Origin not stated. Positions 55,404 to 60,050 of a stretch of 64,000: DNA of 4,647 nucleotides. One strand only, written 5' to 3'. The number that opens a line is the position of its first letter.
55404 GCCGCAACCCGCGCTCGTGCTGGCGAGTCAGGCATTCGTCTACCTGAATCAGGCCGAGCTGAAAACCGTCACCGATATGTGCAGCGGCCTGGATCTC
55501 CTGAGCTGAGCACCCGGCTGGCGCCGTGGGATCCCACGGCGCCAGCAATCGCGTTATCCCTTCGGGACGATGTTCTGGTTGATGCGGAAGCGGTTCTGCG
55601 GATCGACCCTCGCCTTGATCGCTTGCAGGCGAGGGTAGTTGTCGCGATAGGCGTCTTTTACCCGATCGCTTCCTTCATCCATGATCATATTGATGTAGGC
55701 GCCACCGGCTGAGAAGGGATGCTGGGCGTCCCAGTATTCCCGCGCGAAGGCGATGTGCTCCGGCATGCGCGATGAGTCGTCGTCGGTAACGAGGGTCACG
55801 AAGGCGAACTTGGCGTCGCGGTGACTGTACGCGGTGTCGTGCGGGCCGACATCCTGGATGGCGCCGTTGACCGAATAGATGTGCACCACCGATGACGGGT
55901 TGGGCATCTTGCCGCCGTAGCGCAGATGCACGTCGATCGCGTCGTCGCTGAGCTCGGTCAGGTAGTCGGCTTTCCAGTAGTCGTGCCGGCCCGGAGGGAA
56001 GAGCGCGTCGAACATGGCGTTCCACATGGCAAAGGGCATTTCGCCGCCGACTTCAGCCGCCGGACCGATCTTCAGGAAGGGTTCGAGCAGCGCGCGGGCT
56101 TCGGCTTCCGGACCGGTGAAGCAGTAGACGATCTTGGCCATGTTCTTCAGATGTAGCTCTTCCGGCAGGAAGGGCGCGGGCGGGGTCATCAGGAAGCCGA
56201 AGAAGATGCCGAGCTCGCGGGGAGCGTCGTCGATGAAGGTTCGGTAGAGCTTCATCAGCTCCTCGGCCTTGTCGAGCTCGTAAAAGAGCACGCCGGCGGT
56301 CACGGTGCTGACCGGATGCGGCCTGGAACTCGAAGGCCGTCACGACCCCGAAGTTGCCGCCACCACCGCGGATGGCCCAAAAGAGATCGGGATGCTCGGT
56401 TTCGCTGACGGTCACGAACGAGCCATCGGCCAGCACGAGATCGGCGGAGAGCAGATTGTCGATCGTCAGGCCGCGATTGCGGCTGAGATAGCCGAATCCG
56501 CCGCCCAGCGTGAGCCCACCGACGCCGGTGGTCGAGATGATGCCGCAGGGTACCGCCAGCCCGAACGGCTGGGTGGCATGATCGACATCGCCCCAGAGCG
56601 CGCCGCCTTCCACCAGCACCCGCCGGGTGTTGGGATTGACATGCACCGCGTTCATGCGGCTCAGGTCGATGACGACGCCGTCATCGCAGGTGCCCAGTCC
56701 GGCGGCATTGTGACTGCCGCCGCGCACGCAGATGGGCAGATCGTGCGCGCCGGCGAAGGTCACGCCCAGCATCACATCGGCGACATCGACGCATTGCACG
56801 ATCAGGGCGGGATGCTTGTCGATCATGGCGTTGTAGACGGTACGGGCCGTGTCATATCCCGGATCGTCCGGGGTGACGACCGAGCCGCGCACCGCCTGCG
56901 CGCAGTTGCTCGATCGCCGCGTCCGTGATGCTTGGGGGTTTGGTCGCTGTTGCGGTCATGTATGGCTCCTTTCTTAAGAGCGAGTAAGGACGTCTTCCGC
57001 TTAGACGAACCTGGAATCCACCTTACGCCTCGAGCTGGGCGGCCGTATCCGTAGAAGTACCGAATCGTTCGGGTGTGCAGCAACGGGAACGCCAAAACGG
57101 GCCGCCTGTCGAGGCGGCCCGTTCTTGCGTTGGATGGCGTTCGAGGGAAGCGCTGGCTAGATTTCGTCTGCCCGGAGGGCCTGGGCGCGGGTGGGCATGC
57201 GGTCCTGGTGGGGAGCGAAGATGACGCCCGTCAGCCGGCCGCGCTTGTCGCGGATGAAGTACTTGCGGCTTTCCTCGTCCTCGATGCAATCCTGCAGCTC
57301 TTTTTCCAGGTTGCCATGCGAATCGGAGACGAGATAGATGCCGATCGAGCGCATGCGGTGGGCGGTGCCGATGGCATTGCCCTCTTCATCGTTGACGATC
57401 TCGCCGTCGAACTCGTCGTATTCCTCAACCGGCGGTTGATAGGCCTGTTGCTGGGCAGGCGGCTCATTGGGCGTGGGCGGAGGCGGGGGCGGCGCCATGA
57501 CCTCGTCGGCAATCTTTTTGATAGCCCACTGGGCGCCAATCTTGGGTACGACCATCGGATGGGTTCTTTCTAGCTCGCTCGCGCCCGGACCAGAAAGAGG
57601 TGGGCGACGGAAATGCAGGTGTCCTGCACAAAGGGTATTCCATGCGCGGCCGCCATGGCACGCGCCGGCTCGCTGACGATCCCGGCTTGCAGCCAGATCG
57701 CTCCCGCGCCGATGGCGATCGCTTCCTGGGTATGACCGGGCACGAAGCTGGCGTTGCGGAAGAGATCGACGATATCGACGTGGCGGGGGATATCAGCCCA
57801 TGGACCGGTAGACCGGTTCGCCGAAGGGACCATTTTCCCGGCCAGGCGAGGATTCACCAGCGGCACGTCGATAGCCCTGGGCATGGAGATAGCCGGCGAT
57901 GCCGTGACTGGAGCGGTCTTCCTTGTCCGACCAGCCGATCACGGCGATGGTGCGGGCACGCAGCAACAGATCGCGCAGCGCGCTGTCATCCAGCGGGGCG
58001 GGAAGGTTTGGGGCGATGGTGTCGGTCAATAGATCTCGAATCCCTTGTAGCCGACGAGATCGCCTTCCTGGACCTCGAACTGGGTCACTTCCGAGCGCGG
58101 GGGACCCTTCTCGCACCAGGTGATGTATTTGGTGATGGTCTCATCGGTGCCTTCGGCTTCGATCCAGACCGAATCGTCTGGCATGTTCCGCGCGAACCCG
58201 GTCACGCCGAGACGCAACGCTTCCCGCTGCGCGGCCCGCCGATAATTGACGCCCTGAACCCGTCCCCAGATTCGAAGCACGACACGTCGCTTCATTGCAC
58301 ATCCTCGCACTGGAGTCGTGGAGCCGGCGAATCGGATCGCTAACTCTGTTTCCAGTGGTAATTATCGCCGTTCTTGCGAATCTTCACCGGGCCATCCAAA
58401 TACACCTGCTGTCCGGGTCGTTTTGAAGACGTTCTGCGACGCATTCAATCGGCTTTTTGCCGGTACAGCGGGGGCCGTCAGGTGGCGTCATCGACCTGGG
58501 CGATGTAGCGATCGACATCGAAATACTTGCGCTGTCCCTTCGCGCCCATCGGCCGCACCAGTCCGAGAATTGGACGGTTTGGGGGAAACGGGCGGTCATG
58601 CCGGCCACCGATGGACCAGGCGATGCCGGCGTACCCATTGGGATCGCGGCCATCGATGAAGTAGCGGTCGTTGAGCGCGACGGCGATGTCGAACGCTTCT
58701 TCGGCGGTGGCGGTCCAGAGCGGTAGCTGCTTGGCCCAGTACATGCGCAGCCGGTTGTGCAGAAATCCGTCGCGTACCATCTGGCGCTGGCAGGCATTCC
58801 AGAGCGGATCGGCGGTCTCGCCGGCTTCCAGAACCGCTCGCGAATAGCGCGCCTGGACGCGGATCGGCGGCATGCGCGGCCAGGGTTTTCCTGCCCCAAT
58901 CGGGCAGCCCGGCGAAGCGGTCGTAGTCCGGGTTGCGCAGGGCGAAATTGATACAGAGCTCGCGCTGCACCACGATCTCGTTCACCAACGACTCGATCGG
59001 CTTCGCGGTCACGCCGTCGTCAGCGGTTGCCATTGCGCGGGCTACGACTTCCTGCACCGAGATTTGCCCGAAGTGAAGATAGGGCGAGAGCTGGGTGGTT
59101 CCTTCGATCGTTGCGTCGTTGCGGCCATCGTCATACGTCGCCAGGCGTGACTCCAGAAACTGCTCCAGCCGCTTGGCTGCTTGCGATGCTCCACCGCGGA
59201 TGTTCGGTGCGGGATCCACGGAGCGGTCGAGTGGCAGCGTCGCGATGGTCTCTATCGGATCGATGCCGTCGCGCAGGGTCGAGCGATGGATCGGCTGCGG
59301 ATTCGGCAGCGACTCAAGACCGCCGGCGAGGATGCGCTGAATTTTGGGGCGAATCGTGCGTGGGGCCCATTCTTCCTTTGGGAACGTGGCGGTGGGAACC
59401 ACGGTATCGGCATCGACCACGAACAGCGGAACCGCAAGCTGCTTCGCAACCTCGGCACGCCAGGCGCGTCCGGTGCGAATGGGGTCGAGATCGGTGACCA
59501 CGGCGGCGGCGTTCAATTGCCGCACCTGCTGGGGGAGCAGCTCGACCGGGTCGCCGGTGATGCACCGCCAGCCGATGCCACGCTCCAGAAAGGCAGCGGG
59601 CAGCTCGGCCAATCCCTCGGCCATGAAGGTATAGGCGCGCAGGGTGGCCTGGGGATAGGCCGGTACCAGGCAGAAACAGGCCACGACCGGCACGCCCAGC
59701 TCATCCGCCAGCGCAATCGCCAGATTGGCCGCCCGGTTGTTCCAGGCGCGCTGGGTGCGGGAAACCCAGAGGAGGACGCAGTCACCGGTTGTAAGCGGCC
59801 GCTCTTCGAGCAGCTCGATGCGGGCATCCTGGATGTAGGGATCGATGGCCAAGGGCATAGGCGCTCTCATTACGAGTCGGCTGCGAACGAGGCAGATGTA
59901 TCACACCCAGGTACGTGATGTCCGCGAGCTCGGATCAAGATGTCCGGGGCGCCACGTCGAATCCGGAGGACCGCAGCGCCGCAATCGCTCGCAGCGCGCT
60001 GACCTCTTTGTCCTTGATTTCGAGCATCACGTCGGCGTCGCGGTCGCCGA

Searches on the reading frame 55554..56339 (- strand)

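Call 14: search_protein_families(library=pfam, proteins=[window:55554-56339:-], max_evalue=0.001)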
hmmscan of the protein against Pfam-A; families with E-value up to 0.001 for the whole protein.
window:55554-56339:- (261 aa): 1 family
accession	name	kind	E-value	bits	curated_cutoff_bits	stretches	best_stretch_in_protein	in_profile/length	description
PF08031.17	BBE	-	3.9e-12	46.4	20.6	1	214-257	1-44/45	Berberine and berberine like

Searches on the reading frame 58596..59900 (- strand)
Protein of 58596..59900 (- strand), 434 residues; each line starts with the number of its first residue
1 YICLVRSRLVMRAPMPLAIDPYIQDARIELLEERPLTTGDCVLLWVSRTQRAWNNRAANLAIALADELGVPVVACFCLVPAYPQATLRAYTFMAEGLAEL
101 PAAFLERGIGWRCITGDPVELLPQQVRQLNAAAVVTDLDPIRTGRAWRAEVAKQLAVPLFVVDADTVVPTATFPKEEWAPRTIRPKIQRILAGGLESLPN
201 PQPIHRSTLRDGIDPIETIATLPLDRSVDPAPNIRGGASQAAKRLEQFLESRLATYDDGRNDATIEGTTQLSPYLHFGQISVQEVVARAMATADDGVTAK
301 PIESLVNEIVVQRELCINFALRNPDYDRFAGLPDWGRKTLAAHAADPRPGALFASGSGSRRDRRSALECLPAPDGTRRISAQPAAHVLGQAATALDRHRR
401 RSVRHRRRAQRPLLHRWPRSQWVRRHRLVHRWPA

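Call 14: search_protein_families(library=pfam, proteins=[window:58596-59900:-], max_evalue=0.001)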
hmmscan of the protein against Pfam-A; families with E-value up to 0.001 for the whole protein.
window:58596-59900:- (434 aa): 1 family
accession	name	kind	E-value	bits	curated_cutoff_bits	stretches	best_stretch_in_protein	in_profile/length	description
PF00875.24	DNA_photolyase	-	4.3e-21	76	26.6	1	42-201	1-163/164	DNA photolyase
